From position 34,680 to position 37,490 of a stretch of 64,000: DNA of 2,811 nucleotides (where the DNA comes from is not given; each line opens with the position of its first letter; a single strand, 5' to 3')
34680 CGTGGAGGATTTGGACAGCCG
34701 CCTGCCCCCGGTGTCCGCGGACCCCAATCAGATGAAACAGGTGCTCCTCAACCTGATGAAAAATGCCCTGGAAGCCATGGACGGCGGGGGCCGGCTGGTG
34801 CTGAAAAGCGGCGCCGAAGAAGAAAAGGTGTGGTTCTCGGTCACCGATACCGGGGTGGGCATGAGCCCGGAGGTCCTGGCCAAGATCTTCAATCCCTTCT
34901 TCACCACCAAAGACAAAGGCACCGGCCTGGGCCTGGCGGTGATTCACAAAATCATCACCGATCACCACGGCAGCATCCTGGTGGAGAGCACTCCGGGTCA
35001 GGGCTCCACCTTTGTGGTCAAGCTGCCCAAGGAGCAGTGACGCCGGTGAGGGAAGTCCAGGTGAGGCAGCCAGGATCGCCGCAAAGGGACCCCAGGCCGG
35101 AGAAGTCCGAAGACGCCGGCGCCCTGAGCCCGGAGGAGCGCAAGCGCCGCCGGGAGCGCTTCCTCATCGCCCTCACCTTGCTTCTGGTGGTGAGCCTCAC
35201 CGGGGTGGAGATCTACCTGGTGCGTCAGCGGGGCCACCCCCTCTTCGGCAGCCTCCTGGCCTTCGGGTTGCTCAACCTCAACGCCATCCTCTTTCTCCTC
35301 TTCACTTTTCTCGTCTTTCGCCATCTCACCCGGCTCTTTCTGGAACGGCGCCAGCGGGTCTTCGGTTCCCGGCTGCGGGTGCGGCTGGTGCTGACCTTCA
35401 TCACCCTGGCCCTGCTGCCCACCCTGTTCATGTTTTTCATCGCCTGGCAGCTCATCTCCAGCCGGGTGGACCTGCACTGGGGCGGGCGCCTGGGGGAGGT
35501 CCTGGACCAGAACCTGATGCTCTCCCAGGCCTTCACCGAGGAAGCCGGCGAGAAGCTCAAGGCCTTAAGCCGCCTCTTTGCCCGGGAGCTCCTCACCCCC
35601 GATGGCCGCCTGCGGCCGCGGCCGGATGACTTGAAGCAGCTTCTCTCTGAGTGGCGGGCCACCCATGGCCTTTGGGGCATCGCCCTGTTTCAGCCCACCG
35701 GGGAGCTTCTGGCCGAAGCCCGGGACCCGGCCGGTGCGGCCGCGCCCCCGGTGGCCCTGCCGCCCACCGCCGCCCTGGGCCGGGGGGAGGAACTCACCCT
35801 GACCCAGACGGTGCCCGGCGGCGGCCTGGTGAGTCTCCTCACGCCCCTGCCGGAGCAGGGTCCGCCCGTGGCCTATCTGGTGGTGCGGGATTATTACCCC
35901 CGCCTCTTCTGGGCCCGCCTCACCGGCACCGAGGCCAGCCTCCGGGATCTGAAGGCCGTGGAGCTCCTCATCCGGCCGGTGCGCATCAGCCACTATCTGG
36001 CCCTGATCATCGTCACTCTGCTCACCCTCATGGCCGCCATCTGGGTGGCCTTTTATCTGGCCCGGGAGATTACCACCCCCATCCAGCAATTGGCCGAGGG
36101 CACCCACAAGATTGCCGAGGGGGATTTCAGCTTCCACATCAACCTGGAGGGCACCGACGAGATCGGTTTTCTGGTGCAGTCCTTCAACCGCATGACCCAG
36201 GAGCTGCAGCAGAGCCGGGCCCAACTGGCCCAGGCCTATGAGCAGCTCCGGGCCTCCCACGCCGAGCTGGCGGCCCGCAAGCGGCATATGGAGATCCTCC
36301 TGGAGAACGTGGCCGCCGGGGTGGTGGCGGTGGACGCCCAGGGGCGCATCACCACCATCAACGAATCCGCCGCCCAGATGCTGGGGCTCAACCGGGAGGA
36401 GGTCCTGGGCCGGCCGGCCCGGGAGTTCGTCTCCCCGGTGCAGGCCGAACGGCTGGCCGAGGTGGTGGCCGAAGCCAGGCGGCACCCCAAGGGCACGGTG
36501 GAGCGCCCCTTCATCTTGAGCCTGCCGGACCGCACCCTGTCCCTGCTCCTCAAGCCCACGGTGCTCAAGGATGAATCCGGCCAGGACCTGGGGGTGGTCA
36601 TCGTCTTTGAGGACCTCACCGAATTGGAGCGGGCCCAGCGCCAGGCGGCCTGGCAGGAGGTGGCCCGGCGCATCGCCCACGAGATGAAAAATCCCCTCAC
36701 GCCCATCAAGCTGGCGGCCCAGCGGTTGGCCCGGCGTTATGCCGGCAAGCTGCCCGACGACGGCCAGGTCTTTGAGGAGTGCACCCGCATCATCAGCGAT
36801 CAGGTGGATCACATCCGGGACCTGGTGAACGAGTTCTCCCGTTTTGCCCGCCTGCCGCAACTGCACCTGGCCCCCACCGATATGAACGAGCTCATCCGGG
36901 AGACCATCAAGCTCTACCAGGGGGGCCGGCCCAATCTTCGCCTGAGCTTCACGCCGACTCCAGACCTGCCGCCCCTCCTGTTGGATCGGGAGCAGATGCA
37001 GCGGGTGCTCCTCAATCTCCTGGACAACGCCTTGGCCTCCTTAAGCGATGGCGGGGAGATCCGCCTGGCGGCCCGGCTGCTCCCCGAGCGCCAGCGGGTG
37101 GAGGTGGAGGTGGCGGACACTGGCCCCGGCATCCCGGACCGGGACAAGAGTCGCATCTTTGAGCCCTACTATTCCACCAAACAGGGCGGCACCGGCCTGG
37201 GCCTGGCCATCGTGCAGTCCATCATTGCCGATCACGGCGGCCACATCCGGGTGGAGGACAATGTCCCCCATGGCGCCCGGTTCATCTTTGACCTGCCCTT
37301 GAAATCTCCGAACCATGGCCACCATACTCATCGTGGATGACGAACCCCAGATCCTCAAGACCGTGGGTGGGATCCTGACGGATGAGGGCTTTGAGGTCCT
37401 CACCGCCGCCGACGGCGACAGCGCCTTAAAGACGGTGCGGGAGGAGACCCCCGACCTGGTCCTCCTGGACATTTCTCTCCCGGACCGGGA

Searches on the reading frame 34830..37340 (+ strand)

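Call 57: search_protein_families(library=pfam, proteins=[window:34830-37340:+], max_evalue=0.0001)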
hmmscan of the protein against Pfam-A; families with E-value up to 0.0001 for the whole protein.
window:34830-37340:+ (836 aa): 10 families
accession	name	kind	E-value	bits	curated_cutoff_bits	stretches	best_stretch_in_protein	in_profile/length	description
PF02518.31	HATPase_c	-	5.8e-27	94.8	26.4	1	719-825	2-110/111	Histidine kinase-, DNA gyrase B-, and HSP90-like ATPase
PF00672.30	HAMP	-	1.3e-16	61.1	25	1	410-461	2-53/53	HAMP domain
PF08448.16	PAS_4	-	5.5e-14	52.8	23.1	1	491-601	1-110/110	PAS fold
PF00989.32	PAS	-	1.4e-12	48.1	22.6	1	486-595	2-112/113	PAS fold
PF13426.13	PAS_9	-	2.9e-12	47.2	27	1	498-598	4-103/103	PAS domain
PF00512.31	HisKA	-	6.5e-11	42.6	26.9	1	609-675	3-63/66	His Kinase A (phospho-acceptor) domain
PF13188.13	PAS_8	-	2.5e-07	30.8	21.8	1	490-541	6-54/65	PAS domain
PF13596.12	PAS_10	-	5e-06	27.6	22.1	1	487-597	1-106/106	PAS domain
PF24820.1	Diguanyl_cycl_sensor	-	3.7e-05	24.1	28.1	0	491-549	2-60/109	Diguanylate cyclase-like sensor domain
PF12860.13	PAS_7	-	8e-05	23.2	27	0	491-603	1-114/115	PAS fold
